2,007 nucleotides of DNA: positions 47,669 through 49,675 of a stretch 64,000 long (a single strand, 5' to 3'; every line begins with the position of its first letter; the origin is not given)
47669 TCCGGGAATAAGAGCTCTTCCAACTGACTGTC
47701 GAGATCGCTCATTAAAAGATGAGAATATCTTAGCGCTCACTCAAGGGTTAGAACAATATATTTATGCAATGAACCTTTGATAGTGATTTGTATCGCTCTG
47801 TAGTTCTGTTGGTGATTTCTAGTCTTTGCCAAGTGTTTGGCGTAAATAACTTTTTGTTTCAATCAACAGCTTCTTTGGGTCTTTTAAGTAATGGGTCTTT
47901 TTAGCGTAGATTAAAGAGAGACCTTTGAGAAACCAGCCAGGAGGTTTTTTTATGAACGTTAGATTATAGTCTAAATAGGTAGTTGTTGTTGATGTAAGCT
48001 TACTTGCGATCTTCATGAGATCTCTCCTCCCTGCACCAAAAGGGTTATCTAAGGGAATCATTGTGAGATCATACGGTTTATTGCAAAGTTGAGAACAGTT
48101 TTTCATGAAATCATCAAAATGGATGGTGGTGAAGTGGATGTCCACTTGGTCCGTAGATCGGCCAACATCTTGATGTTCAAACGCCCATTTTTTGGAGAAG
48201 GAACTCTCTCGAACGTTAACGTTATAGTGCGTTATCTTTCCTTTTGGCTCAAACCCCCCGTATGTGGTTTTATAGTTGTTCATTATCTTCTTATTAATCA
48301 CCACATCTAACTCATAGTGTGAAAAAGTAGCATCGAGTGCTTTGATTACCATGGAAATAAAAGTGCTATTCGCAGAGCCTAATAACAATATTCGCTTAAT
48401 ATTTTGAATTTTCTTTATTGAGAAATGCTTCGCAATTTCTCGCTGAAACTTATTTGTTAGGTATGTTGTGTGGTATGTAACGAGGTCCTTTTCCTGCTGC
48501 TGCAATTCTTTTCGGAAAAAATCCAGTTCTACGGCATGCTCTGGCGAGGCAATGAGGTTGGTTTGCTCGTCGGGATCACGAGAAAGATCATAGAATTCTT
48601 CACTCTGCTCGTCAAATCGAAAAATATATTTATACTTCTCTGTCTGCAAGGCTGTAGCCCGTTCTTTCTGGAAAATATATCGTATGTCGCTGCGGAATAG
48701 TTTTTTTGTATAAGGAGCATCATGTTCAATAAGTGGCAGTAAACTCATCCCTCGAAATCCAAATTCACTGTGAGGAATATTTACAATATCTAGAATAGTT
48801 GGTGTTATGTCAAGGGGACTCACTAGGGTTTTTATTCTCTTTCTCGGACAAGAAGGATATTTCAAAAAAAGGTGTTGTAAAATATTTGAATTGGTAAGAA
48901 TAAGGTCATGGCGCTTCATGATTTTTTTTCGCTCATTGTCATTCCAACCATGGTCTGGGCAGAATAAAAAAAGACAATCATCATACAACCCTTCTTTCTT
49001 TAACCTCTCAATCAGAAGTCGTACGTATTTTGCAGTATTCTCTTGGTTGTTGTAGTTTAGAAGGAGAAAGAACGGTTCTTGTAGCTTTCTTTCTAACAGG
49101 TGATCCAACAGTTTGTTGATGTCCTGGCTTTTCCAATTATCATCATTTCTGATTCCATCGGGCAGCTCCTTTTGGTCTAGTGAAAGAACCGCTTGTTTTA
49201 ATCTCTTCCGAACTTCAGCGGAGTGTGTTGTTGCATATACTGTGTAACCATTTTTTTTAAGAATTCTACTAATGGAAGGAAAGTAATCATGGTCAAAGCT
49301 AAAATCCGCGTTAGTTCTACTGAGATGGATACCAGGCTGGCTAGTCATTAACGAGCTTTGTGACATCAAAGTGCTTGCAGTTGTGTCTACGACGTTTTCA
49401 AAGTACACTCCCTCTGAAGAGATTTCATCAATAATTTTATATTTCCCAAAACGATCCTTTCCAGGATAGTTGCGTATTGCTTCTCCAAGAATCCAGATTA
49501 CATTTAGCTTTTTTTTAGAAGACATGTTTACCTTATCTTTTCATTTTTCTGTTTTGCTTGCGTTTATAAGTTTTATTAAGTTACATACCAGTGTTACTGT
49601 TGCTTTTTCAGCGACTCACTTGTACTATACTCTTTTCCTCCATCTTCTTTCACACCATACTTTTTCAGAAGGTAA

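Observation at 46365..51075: Two cytoplasmic alkaline-phosphatase-superfamily enzymes and a KpsS-like protein as candidate phosphonate / nonulosonate transferases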

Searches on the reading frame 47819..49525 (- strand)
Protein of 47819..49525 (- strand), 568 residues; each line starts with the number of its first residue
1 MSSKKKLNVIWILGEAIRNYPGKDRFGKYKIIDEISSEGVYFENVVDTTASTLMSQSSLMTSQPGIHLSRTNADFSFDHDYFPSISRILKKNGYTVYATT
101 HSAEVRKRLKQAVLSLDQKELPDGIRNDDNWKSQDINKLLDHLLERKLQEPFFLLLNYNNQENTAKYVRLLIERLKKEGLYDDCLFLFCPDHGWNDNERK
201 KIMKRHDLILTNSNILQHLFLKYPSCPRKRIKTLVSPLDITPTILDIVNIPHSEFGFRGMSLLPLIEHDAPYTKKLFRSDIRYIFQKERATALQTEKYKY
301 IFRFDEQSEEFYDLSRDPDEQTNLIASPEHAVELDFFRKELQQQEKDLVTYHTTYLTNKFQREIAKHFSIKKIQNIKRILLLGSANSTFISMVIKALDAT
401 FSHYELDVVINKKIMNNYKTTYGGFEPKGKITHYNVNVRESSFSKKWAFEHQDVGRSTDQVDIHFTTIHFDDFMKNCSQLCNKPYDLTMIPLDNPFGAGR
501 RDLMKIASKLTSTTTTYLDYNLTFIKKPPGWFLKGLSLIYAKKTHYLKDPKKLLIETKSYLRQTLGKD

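Call 3: search_protein_families(library=pfam, proteins=[window:47819-49525:-], max_evalue=0.01)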
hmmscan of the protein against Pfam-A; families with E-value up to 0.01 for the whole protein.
window:47819-49525:- (568 aa): 2 families
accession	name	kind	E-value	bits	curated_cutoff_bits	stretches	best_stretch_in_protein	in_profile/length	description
PF00884.28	Sulfatase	-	1.3e-13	51.4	25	2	8-156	2-169/301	Sulfatase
PF16347.10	SGSH_C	-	7.3e-13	49.4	29.3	1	215-346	16-153/154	N-sulphoglucosamine sulphohydrolase, C-terminal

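Call 8: search_protein_families(library=ncbifam, proteins=[window:47819-49525:-], max_evalue=0.01)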
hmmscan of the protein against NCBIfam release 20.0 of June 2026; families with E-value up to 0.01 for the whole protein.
window:47819-49525:- (568 aa): 5 families
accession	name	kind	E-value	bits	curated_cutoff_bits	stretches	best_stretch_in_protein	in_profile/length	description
NF010322.0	PRK13759.1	equivalog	5.8e-20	71.2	481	1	168-343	281-455/486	arylsulfatase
TIGR03417.1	chol_sulfatase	equivalog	3e-13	49.5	433.45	1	170-364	268-458/500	choline-sulfatase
NF045661.1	HdlasePehA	equivalog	6.5e-09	34.9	900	1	172-341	299-482/506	phosphoric/sulfuric ester hydrolase PehA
NF052527.1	Mn_arylsulf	exception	7.6e-09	35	850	1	174-342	284-449/479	manganese-dependent arylsulfatase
NF053595.1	LptchSynLtaSGpos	equivalog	2.5e-05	23.1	970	1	168-262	441-540/626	lipoteichoic acid synthase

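Call 22: find_homologous_proteins(query=window:47819-49525:-)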
Query window:47819-49525:- (568 aa): 63 proteins with E <= 0.001 among 7217 candidates.
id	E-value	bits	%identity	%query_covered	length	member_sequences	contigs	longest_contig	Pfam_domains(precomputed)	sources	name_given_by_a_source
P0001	6.4e-151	522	45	98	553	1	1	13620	PF16347.11,PF00884.29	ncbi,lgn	-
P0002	3.7e-150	519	44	99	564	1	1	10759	PF16347.11,PF00884.29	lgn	-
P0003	4.3e-146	506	44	98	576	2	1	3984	PF16347.11,PF00884.29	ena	-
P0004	2.0e-141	491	42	98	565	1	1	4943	PF01663.28,PF16347.11,PF00884.29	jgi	-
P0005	1.3e-137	478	42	98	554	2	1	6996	PF00884.29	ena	-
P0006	1.8e-133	464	40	98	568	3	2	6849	PF16347.11,PF00884.29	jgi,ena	-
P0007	4.4e-120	420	39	98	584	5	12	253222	PF16347.11,PF00884.29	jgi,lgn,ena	-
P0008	1.4e-80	290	33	99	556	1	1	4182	PF16347.11,PF00884.29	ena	-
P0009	7.9e-79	284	32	97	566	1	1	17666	PF16347.11,PF00884.29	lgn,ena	-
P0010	6.0e-74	268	33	96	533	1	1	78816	PF16347.11,PF00884.29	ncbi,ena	-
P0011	1.9e-73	266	32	96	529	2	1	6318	PF16347.11,PF00884.29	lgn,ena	-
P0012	3.1e-71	259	31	99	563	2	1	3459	PF16347.11,PF00884.29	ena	-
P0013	4.2e-68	249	37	70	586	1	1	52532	PF16347.11,PF00884.29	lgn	-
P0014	4.8e-66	242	35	70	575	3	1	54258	PF16347.11,PF00884.29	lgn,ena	-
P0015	8.0e-55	205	35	71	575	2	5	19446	PF16347.11,PF00884.29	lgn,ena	-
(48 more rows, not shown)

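Call 25: find_encoding_contigs(protein=P0001, flank=10000, max_places=3)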
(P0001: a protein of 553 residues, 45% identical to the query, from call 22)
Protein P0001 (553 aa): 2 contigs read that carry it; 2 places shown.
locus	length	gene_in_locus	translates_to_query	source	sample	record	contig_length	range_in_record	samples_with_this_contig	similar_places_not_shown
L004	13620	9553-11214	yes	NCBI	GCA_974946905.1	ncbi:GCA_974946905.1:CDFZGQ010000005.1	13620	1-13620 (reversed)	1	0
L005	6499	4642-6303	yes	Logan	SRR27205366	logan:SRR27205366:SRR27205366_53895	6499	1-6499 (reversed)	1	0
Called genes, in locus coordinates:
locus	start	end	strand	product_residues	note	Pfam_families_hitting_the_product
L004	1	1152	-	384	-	?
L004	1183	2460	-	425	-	PF01943:Polysacc_synt, PF13440:Polysacc_synt_3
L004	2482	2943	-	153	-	PF04101:Glyco_tran_28_C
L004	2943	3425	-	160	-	PF08660:Alg14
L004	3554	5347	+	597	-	PF13522:GATase_6, PF12481:DUF3700 (weak), PF13537:GATase_7, PF00733:Asn_synthase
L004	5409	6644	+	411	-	PF02896:PEP-utilizers_C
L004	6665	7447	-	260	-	PF00483:NTP_transferase, PF01128:IspD (faint), PF12804:NTP_transf_3, PF20202:DUF6564 (weak)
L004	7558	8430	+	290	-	PF13489:Methyltransf_23, PF01209:Ubie_methyltran, PF13847:Methyltransf_31, PF08241:Methyltransf_11, PF08242:Methyltransf_12, PF13649:Methyltransf_25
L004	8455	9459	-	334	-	PF00389:2-Hacid_dh, PF02826:2-Hacid_dh_C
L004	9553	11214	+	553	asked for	PF00884:Sulfatase, PF16347:SGSH_C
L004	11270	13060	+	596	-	PF13231:PMT_2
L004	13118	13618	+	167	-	?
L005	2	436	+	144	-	?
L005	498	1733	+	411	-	PF02896:PEP-utilizers_C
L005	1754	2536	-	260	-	PF00483:NTP_transferase, PF01128:IspD (faint), PF12804:NTP_transf_3, PF20202:DUF6564 (weak)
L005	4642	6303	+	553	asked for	PF00884:Sulfatase, PF16347:SGSH_C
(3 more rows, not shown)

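Call 26: find_encoding_contigs(protein=P0002, flank=10000, max_places=2)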
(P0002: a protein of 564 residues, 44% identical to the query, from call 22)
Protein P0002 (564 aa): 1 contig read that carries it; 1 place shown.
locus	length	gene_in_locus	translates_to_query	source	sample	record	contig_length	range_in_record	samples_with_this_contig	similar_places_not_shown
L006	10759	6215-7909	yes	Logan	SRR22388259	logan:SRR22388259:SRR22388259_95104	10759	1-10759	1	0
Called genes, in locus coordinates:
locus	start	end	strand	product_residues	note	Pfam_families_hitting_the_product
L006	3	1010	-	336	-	?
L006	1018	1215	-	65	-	-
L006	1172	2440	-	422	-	PF01943:Polysacc_synt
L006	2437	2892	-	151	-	PF04101:Glyco_tran_28_C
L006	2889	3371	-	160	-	PF08660:Alg14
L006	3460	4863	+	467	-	PF02310:B12-binding, PF04055:Radical_SAM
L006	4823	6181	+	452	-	PF01467:CTP_transf_like, PF13714:PEP_mutase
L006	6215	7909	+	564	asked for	PF00884:Sulfatase, PF16347:SGSH_C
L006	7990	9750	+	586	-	PF13231:PMT_2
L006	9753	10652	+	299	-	PF01522:Polysacc_deac_1, PF10096:DUF2334 (weak)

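Call 27: find_encoding_contigs(protein=P0007, flank=10000, max_places=2)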
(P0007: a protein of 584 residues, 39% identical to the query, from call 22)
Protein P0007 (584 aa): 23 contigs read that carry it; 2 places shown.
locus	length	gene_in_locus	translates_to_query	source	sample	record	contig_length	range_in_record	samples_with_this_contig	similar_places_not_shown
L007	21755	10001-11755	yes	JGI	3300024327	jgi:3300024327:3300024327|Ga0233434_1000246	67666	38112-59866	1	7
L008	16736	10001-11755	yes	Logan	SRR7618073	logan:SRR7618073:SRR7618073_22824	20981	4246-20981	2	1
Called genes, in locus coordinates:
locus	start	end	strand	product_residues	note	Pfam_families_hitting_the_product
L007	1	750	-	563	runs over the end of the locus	PF02310:B12-binding, PF04055:Radical_SAM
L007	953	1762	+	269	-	-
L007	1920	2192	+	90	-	PF13459:Fer4_15 (weak)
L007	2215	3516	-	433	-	PF01943:Polysacc_synt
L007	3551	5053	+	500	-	PF05159:Capsule_synth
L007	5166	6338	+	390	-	PF01467:CTP_transf_like, PF13714:PEP_mutase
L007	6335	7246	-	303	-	-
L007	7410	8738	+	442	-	PF01467:CTP_transf_like, PF13714:PEP_mutase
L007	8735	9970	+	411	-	PF01467:CTP_transf_like, PF13714:PEP_mutase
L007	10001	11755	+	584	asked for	PF00884:Sulfatase, PF16347:SGSH_C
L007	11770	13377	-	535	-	PF02310:B12-binding, PF04055:Radical_SAM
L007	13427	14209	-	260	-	PF08241:Methyltransf_11 (faint)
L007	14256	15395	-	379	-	PF00534:Glycos_transf_1, PF13692:Glyco_trans_1_4, PF13524:Glyco_trans_1_2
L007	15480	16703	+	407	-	PF01073:3Beta_HSD, PF01370:Epimerase, PF04321:RmlD_sub_bind, PF16363:GDP_Man_Dehyd, PF07993:NAD_binding_4 (faint), PF13460:NAD_binding_10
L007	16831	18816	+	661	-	-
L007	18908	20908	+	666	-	-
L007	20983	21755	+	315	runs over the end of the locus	PF01522:Polysacc_deac_1, PF03065:Glyco_hydro_57 (weak), PF10096:DUF2334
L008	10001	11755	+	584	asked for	PF00884:Sulfatase, PF16347:SGSH_C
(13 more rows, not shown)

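Call 28: find_encoding_contigs(protein=P0010, flank=10000, max_places=2)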
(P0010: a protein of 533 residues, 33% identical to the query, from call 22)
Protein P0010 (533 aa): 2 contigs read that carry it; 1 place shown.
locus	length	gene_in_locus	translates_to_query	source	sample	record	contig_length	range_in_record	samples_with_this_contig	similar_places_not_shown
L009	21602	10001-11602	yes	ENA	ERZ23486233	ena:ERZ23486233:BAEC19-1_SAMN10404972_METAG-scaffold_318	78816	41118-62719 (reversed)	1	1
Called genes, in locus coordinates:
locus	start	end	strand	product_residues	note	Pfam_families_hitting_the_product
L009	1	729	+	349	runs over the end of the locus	PF03102:NeuB, PF08666:SAF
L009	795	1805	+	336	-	PF01041:DegT_DnrJ_EryC1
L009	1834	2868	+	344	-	PF27889:PLP_IMCC1989 (weak), PF01041:DegT_DnrJ_EryC1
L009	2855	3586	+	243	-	PF13489:Methyltransf_23 (weak), PF02353:CMAS (weak), PF13649:Methyltransf_25 (weak), PF08241:Methyltransf_11 (weak)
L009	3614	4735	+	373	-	-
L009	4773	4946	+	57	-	-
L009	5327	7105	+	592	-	PF00664:ABC_membrane, PF02463:SMC_N (faint), PF00005:ABC_tran, PF13555:AAA_29 (weak)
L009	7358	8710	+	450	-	-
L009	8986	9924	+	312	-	PF13489:Methyltransf_23, PF13847:Methyltransf_31 (weak), PF08241:Methyltransf_11 (weak), PF13649:Methyltransf_25 (faint)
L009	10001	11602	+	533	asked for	PF00884:Sulfatase, PF16347:SGSH_C (weak)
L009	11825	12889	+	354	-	PF13439:Glyco_transf_4, PF00534:Glycos_transf_1, PF13692:Glyco_trans_1_4, PF13524:Glyco_trans_1_2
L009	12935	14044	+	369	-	PF13439:Glyco_transf_4, PF00534:Glycos_transf_1, PF20706:GT4-conflict (weak), PF13692:Glyco_trans_1_4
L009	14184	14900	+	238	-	PF02348:CTP_transf_3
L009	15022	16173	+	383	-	PF02350:Epimerase_2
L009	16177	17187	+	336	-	PF01073:3Beta_HSD, PF01370:Epimerase, PF02719:Polysacc_synt_2, PF04321:RmlD_sub_bind, PF16363:GDP_Man_Dehyd, PF13460:NAD_binding_10, PF07993:NAD_binding_4 (weak)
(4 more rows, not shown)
